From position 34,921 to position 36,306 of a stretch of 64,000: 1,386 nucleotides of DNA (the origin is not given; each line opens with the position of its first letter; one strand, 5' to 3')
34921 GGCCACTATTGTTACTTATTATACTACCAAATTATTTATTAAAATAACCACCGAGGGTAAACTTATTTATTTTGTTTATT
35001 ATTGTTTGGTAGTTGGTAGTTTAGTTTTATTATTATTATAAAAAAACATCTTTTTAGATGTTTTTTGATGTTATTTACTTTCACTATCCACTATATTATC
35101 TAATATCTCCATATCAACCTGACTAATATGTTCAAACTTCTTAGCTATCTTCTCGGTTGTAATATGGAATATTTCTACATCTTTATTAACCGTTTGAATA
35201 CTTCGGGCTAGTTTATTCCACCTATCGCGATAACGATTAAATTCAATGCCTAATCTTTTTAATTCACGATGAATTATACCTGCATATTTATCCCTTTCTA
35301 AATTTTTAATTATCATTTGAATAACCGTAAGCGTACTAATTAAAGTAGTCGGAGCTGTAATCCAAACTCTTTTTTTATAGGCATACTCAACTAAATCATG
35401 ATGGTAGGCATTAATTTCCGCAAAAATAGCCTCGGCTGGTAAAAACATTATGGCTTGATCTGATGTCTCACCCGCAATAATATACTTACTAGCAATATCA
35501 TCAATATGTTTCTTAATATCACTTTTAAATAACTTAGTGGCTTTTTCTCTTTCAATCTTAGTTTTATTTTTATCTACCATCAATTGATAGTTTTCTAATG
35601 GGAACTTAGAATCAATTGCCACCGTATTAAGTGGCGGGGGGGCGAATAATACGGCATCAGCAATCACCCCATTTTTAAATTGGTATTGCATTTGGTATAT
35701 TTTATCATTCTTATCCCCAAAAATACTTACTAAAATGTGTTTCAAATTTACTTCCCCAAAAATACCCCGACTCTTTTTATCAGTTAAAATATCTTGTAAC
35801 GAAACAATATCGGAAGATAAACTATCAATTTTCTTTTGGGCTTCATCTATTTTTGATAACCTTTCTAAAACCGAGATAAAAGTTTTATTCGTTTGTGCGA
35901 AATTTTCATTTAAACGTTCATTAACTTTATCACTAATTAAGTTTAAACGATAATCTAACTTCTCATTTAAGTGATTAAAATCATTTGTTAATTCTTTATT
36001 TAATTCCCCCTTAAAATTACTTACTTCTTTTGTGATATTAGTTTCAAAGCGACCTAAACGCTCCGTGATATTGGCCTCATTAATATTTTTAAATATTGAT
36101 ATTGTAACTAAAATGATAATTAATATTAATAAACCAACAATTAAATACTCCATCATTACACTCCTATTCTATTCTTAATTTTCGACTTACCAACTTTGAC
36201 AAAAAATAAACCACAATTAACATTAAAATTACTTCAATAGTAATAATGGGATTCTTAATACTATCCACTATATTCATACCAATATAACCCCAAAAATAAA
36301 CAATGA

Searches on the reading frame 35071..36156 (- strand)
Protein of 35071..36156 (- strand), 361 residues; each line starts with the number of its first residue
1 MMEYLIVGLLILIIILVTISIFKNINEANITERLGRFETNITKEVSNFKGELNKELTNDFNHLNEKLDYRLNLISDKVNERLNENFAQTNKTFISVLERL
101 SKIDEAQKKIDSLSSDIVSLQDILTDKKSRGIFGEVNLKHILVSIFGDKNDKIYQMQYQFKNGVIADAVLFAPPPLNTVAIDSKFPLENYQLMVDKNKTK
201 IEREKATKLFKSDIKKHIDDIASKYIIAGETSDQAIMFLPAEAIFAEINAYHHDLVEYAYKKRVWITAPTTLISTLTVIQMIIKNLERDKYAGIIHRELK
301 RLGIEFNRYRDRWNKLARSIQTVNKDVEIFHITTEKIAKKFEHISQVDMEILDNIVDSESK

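Call 71: search_protein_families(library=pfam, proteins=[window:35071-36156:-], max_evalue=0.0001)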
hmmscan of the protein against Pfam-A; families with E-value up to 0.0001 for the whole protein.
window:35071-36156:- (361 aa): 1 family
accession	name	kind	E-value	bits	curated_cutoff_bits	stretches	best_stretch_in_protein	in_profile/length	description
PF02646.22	RmuC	-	1.6e-56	192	26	1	70-349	2-286/291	RmuC family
